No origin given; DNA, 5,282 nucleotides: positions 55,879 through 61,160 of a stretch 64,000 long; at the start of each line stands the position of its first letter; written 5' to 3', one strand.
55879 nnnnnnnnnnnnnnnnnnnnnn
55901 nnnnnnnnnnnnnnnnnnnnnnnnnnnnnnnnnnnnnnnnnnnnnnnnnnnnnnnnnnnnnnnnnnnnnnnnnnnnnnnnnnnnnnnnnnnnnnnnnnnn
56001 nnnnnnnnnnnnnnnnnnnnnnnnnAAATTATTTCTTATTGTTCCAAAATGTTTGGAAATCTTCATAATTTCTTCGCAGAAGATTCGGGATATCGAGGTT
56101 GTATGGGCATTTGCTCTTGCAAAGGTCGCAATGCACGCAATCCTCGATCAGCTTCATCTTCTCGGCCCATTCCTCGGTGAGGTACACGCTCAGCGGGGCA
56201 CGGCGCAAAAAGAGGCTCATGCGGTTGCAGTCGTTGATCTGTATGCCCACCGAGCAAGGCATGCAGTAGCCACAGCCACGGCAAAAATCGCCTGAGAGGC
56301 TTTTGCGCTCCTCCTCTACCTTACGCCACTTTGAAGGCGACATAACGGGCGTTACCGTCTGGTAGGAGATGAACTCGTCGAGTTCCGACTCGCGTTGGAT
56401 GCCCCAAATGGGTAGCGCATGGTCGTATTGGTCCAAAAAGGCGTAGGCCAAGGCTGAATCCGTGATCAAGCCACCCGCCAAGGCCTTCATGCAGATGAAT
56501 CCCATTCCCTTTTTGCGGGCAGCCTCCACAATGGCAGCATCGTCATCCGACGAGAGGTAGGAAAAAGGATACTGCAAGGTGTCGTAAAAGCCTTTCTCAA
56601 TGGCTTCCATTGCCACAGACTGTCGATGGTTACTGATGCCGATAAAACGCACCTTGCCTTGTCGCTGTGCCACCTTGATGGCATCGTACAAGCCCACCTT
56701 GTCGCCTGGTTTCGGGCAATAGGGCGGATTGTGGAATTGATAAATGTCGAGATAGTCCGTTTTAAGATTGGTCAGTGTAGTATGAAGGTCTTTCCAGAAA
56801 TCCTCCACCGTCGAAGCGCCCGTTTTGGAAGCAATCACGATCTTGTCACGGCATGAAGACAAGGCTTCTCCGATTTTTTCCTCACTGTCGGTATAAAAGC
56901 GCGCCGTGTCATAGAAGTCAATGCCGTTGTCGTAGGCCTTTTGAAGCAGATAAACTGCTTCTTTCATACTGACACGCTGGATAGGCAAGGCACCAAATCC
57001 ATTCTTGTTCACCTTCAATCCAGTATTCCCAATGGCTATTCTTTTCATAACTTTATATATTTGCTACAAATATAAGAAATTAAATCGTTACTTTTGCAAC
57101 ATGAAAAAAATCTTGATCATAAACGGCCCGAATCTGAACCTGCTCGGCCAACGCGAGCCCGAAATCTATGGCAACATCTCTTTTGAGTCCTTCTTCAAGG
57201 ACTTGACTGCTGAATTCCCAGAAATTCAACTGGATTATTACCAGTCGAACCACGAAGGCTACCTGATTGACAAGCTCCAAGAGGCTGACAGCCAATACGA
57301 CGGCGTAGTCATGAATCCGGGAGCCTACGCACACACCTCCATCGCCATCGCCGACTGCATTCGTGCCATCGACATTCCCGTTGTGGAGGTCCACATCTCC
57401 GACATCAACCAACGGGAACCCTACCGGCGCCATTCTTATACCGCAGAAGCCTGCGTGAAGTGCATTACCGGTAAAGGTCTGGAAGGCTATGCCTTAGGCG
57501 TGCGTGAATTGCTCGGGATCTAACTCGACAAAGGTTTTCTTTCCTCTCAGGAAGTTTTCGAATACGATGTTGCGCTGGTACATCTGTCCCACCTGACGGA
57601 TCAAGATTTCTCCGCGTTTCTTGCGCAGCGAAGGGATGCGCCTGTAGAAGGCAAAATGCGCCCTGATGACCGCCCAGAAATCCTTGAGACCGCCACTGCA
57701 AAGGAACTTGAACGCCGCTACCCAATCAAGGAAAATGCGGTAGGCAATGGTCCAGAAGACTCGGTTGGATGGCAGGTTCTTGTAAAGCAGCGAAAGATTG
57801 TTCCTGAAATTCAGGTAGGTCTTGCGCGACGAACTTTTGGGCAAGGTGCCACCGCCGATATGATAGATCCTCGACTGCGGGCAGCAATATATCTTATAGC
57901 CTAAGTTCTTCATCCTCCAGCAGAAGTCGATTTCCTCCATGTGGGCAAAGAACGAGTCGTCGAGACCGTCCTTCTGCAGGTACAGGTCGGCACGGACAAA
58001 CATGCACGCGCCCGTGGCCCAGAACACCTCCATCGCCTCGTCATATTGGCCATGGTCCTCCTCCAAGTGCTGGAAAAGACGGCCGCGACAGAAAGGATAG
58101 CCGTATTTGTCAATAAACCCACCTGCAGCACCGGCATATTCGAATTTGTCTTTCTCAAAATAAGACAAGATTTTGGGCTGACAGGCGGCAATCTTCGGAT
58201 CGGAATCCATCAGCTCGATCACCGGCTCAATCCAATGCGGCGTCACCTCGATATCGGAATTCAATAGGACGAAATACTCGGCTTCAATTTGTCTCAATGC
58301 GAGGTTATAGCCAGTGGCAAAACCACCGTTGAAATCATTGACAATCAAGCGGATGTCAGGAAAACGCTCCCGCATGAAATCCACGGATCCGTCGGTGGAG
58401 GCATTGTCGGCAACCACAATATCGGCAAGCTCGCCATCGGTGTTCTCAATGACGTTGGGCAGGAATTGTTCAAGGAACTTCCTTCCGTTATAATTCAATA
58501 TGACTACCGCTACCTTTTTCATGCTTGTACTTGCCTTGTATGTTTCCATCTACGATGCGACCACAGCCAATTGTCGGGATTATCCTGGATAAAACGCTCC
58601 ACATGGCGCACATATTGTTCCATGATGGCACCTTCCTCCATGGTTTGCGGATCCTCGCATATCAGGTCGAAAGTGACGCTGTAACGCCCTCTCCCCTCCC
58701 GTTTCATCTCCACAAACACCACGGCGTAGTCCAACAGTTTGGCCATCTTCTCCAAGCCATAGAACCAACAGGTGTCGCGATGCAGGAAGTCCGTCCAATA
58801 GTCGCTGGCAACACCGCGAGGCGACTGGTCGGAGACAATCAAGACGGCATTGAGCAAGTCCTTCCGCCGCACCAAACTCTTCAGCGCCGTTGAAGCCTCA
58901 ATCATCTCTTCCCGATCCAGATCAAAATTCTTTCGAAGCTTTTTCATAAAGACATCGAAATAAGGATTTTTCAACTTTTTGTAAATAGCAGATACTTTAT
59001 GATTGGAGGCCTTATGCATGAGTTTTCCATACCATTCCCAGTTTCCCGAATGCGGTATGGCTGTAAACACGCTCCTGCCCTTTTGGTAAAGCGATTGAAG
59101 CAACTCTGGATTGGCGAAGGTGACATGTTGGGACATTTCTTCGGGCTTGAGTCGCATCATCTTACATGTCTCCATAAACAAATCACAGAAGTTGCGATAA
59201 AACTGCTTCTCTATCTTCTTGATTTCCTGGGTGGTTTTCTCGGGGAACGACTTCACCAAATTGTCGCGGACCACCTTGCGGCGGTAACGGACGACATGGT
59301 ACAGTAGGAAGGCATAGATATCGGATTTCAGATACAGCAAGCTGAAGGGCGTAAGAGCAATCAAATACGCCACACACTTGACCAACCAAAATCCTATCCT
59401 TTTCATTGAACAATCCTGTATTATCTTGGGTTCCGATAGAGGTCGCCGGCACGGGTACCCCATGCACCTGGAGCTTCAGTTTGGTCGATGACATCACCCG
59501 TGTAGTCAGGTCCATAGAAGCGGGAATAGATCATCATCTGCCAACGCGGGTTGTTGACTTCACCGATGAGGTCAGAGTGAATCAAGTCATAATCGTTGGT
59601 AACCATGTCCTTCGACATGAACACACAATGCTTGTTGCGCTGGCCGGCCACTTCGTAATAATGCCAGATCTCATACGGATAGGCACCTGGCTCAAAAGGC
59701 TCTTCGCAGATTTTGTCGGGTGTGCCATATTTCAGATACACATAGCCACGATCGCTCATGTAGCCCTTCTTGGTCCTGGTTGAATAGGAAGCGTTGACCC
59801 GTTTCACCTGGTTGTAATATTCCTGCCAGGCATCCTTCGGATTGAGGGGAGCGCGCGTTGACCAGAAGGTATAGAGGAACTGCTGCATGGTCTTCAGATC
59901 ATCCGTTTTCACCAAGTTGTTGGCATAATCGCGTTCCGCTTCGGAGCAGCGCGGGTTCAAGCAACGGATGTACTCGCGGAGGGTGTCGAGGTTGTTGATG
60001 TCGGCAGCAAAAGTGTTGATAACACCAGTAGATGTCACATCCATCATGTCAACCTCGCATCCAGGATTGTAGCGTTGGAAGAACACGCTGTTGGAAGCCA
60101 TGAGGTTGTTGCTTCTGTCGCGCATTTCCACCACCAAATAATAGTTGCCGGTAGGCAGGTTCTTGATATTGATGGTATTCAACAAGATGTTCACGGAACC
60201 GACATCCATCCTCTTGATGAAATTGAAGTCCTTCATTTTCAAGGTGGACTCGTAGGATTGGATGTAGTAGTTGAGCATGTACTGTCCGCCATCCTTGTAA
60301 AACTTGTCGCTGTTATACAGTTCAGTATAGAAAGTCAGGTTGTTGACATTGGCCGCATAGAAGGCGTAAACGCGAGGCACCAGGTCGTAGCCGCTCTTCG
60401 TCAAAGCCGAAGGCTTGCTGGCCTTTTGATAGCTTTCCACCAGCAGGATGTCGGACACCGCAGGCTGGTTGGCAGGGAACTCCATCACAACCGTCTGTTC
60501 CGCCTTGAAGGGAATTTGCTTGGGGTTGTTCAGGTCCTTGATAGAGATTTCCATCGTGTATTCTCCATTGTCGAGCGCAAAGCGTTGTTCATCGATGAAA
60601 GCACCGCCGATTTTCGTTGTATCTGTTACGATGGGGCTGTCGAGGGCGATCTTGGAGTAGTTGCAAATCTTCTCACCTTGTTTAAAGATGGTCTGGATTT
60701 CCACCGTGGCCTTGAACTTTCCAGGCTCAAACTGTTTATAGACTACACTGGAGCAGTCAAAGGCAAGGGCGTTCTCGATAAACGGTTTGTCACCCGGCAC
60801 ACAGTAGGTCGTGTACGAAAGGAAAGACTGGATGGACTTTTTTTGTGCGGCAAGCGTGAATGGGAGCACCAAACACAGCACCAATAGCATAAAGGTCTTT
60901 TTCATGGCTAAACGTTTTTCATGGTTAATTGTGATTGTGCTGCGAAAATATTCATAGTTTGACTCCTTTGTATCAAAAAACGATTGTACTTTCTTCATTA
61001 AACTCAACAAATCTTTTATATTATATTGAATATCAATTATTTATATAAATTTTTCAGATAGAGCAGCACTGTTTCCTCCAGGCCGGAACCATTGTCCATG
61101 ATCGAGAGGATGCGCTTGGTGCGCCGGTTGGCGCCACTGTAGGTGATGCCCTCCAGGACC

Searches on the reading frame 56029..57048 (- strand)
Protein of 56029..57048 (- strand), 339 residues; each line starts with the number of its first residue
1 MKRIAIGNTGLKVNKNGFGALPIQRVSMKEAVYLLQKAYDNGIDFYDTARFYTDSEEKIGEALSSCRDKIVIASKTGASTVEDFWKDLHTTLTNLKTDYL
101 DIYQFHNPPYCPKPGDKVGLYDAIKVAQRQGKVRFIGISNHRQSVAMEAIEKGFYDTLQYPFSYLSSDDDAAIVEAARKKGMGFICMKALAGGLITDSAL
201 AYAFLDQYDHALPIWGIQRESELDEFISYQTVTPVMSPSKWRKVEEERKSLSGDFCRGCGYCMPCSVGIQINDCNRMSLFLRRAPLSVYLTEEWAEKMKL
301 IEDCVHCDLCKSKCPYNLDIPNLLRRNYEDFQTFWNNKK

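Call 5: search_protein_families(library=pfam, proteins=[window:56029-57048:-], max_evalue=0.1)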
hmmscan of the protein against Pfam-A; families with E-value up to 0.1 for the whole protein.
window:56029-57048:- (339 aa): 12 families
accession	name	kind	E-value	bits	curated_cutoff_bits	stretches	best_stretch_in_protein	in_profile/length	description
PF00248.27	Aldo_ket_red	-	6.7e-33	114.4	24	1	20-197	8-199/291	Aldo/keto reductase family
PF13534.11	Fer4_17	-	1.3e-09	38.9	22.2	1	255-319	1-61/61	4Fe-4S dicluster domain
PF13187.11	Fer4_9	-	2.5e-05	24.6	27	1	256-317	2-50/52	4Fe-4S dicluster domain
PF13183.11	Fer4_8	-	0.00059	20.8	27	1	255-317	4-67/68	4Fe-4S dicluster domain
PF00037.32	Fer4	-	0.0033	17.6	21.1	1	302-317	6-21/24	4Fe-4S binding domain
PF13746.11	Fer4_18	-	0.0066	17.1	27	1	291-323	48-80/114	4Fe-4S dicluster domain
PF13484.11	Fer4_16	-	0.0075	17.5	30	0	296-317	45-66/66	4Fe-4S double cluster binding domain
PF13237.11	Fer4_10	-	0.0092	16.3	25.5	0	302-316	7-21/53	4Fe-4S dicluster domain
PF12800.12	Fer4_4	-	0.032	15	24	1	302-317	2-17/17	4Fe-4S binding domain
PF14697.11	Fer4_21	-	0.033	14.7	35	1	301-316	38-53/59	4Fe-4S dicluster domain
PF25160.1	LdpA_Fe-S-bd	-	0.047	13.9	27.6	0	253-265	25-37/49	LdpA Fe-S cluster-binding domain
PF12797.12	Fer4_2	-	0.092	13.2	24.5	0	302-316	8-22/22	4Fe-4S binding domain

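Call 6: search_protein_families(library=ncbifam, proteins=[window:56029-57048:-], max_evalue=0.1)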
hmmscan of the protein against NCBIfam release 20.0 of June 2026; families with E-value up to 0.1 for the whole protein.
window:56029-57048:- (339 aa): 19 families
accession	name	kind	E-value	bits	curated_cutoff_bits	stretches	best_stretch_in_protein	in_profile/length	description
NF049922.1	MethglyxlRedYdjG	equivalog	8.2e-12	44.8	550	2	84-197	114-227/326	NADH-dependent methylglyoxal reductase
NF008598.0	PRK11565.1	equivalog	8.2e-11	41.5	425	1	22-144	21-143/275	2,5-didehydrogluconate reductase DkgA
NF007912.0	PRK10625.1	equivalog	7.8e-10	38.6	415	1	6-200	6-246/346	NADP(H)-dependent aldo-keto reductase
NF007695.0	PRK10376.1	subfamily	7.9e-09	35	280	1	29-191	40-216/290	oxidoreductase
NF008377.0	PRK11172.1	equivalog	1.5e-08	34.2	327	1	25-152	12-142/267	2,5-didehydrogluconate reductase DkgB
TIGR01293.1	Kv_beta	subfamily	4.8e-06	25.8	365.4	1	4-150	4-163/319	voltage-dependent potassium channel subunit beta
NF007388.0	PRK09912.1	subfamily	0.00044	19.2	448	1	32-200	46-235/346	L-glyceraldehyde 3-phosphate reductase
NF010590.0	PRK13984.1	equivalog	0.0035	15.5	946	1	298-330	186-218/611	putative oxidoreductase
TIGR02179.1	PorD_KorD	subfamily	0.0062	16.6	60.05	0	245-263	46-64/78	2-oxoacid:acceptor oxidoreductase, delta subunit, pyruvate/2-ketoisovalerate family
NF045663.1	diclust_near_Sec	equivalog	0.0085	14.2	530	1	296-328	347-379/759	pyridine nucleotide-disulfide oxidoreductase/dicluster-binding protein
NF045670.1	quin_L_LdhH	equivalog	0.009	14.3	800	1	293-325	345-377/706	L-lactate dehydrogenase (quinone) large subunit LdhH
NF042909.1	FMH_DH_FwdF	exception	0.0094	15.1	375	1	244-317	4-70/336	tungsten-dependent formylmethanofuran dehydrogenase subunit FwdF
NF040684.1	PorD_Arch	equivalog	0.027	14.5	120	0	245-264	53-72/85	pyruvate synthase subunit PorD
NF033683.1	di_4Fe-4S_YfhL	equivalog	0.034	14.5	86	1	299-316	4-21/80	YfhL family 4Fe-4S dicluster ferredoxin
NF008434.0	PRK11274.1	equivalog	0.049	12.6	333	1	291-315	12-36/409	glycolate oxidase subunit GlcF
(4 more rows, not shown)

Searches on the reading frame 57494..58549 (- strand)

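Call 89: search_protein_families(library=pfam, proteins=[window:57494-58549:-], max_evalue=0.00001)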
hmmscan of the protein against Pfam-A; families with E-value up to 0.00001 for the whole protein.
window:57494-58549:- (351 aa): 3 families
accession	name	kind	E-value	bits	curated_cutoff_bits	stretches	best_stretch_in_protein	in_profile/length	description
PF00535.33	Glycos_transf_2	-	5.6e-22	78.9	23.3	1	15-134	2-123/168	Glycosyl transferase family 2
PF13641.12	Glyco_tranf_2_3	-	1e-10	42.5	27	1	13-240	3-221/230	Glycosyltransferase like family 2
PF13632.12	Glyco_trans_2_3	-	9.8e-06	25.9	27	0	92-251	1-144/198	Glycosyl transferase family group 2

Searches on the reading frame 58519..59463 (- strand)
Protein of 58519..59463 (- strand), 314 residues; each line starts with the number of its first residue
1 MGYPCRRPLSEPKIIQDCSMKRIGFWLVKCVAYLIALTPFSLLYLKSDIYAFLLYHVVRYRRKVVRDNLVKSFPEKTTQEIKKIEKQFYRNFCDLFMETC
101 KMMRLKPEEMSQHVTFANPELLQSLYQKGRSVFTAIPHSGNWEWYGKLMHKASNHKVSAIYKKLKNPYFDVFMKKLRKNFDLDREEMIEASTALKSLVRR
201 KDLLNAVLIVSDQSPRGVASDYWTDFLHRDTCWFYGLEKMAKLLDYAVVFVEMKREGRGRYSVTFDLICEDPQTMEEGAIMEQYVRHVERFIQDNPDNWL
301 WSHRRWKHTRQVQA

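Call 89: search_protein_families(library=pfam, proteins=[window:58519-59463:-], max_evalue=0.00001)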
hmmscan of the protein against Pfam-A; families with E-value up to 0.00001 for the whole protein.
window:58519-59463:- (314 aa): 1 family
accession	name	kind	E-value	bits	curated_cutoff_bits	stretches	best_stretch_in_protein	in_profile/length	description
PF03279.18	Lip_A_acyltrans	-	2e-41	142.5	22.3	1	21-307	12-294/295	Bacterial lipid A biosynthesis acyltransferase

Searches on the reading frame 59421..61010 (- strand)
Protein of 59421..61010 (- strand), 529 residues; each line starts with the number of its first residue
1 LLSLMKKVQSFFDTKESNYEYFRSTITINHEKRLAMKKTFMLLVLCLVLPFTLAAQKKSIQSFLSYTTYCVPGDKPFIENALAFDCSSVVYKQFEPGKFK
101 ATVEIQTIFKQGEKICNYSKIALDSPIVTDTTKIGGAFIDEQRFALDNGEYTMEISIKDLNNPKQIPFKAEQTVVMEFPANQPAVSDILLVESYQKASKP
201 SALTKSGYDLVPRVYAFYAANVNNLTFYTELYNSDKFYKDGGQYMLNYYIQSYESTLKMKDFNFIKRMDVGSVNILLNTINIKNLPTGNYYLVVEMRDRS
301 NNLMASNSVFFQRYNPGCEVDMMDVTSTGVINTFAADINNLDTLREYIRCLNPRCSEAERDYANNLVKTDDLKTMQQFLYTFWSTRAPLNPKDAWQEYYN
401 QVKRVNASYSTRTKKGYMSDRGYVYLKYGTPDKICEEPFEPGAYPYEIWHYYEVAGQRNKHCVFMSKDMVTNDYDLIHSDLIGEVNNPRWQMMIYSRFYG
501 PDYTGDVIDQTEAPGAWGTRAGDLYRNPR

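Call 85: search_protein_families(library=ncbifam, proteins=[window:59421-61010:-], max_evalue=0.00001)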
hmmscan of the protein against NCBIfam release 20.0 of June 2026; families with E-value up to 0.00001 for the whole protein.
window:59421-61010:- (529 aa): 1 family
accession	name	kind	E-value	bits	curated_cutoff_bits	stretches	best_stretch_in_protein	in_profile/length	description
TIGR04514.1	GWxTD_dom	domain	6.9e-19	68.3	28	1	365-452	17-105/105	GWxTD domain-containing protein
